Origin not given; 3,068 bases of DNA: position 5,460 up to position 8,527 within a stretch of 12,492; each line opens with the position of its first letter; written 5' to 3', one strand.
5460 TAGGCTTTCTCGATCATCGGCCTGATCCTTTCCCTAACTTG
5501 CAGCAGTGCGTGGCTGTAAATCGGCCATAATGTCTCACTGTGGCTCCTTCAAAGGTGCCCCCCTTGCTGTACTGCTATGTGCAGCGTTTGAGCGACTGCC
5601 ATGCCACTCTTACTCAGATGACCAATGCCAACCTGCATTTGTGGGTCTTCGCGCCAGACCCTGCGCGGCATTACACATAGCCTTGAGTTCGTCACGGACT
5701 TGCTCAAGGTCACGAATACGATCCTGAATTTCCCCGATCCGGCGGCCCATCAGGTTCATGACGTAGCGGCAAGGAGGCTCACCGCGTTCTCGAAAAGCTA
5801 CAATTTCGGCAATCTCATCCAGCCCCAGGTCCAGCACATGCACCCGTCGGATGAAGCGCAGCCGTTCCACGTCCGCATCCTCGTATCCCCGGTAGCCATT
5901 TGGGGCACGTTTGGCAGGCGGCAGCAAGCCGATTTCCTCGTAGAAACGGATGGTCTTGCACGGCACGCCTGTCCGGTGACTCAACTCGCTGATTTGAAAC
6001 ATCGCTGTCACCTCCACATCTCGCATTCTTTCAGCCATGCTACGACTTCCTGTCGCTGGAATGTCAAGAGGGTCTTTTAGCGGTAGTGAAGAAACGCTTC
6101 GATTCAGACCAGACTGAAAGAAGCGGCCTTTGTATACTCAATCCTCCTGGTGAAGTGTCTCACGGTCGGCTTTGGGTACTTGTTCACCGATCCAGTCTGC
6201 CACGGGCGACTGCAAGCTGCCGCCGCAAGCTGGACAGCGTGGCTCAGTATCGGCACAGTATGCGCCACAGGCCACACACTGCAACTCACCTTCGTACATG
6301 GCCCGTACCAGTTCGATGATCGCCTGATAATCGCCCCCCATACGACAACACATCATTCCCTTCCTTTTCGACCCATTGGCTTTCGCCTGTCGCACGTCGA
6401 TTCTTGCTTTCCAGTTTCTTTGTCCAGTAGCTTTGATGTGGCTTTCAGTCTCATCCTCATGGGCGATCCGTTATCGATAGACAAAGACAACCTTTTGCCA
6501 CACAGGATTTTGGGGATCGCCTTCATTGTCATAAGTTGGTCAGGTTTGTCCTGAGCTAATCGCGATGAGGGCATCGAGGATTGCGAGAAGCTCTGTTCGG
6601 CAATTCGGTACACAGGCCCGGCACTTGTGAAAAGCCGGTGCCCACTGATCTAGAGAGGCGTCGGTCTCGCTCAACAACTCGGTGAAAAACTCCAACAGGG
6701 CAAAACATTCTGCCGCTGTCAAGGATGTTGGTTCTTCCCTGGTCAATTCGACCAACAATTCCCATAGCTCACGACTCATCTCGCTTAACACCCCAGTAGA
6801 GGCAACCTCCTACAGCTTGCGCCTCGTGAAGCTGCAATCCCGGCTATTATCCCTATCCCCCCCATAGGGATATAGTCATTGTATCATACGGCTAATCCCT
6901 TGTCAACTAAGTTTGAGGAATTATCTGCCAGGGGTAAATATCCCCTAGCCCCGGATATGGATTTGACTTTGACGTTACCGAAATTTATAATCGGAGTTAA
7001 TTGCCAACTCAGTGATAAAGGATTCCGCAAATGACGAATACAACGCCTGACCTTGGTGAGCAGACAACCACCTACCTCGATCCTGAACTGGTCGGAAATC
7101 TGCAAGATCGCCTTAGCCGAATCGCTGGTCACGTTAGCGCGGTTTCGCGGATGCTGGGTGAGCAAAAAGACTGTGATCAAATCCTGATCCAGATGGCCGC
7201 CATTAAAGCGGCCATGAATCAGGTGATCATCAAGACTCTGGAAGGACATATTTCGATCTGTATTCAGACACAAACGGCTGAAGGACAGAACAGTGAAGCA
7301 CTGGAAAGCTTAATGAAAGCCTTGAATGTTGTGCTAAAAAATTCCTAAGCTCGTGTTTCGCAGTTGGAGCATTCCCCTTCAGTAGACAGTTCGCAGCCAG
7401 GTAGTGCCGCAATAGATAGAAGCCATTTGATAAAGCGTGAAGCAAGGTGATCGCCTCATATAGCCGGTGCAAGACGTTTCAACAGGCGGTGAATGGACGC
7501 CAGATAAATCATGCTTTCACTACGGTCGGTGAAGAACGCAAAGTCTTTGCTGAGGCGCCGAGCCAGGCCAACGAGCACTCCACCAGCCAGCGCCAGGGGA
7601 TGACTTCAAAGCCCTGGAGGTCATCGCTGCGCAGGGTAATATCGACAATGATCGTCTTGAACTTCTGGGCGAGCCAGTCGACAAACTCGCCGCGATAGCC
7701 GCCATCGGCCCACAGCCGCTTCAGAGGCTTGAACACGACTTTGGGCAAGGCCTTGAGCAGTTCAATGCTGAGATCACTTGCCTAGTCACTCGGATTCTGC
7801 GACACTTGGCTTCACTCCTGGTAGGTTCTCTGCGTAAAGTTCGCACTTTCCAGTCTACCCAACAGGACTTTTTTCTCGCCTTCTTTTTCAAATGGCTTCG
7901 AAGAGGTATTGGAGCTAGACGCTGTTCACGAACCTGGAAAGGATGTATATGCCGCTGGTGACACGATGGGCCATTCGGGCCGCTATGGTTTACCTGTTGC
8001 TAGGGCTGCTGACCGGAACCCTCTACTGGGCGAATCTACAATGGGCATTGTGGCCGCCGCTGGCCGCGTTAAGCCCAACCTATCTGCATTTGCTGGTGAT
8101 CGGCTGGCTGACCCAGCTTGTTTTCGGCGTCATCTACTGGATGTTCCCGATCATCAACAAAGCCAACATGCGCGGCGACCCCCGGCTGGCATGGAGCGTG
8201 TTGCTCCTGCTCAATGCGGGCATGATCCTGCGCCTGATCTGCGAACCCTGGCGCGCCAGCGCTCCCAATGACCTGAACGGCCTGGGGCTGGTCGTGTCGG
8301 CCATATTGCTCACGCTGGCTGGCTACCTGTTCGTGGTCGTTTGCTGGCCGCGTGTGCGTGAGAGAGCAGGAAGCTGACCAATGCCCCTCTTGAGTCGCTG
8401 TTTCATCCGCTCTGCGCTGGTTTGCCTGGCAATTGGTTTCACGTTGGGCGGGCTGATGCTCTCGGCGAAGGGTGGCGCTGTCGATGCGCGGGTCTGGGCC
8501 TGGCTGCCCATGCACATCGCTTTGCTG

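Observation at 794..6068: Two near-identical MerR-type promoter/operator copies define a two-transcript regulon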

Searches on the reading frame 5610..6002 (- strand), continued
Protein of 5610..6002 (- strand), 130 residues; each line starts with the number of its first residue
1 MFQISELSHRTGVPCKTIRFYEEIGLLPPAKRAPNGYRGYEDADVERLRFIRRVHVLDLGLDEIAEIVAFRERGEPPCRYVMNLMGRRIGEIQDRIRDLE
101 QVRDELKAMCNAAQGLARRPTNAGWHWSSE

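Call 67: search_protein_families(library=pfam, proteins=[L177:1382-1780:+, L164:13868-14194:+, L164:14250-14483:+], max_evalue=0.01)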
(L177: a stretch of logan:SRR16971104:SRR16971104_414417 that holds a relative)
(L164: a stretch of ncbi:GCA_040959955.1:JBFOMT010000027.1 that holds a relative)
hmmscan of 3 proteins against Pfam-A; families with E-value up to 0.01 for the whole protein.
L177:1382-1780:+ (132 aa): 1 family
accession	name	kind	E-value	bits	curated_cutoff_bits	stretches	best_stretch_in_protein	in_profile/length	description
PF05129.18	Zn_ribbon_Elf1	-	0.0021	18.5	29.8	1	24-60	24-59/79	Transcription elongation factor Elf1 like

L164:13868-14194:+ (108 aa): 0 families

L164:14250-14483:+ (77 aa): 2 families
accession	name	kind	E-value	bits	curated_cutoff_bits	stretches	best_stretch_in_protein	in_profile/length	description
PF10276.14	zf-CHCC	-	0.00015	22.1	27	0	47-58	26-37/37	Zinc-finger domain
PF24333.1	DUF7501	-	0.00062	20.3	27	0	8-24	3-19/58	Family of unknown function (DUF7501)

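Call 74: predict_structure(alignment_id=A4)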
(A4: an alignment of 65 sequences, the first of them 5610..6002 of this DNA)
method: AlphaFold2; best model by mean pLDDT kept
length: 130 residues; sequences in the alignment: 65
mean_pLDDT: 87.9   pTM: 0.70
mean pLDDT of the five models: 87.9, 87.7, 87.3, 86.2, 84.8
residues with pLDDT >= 90: 87; 70-90: 28; 50-70: 7; < 50: 8
segments of 3 or more residues with pLDDT < 50: 124-127
pLDDT, mean of each block of 10 residues (from residue 1): 96 97 93 92 95 89 91 88 90 96 97 72 47
secondary structure, 60 per line:
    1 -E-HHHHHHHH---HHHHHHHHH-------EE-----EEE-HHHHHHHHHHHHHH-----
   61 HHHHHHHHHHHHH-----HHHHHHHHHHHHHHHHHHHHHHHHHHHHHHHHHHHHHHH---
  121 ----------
elements in order: H4-11 H15-23 E38-40 H42-55 H61-73 H79-117

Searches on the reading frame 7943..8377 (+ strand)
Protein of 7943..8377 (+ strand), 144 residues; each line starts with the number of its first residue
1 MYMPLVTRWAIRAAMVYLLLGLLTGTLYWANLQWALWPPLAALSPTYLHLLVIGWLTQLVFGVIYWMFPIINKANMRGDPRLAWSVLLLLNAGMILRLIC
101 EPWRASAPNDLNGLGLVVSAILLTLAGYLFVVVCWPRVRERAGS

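Call 7: search_protein_families(library=ncbifam, proteins=[window:7943-8377:+], max_evalue=0.01)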
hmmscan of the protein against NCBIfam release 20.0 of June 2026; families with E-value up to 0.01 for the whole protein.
window:7943-8377:+ (144 aa): 0 families

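Call 46: search_protein_families(library=pfam, proteins=[window:7943-8377:+], max_evalue=0.01)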
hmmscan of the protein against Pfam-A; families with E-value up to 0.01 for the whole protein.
window:7943-8377:+ (144 aa): 2 families
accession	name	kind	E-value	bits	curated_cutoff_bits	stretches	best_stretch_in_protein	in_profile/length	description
PF00115.25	COX1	-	7.7e-05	22.2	34.8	1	7-137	3-146/436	Cytochrome C and Quinol oxidase polypeptide I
PF11070.13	DUF2871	-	0.00016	22.4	27.4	1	11-77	5-71/134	Protein of unknown function (DUF2871)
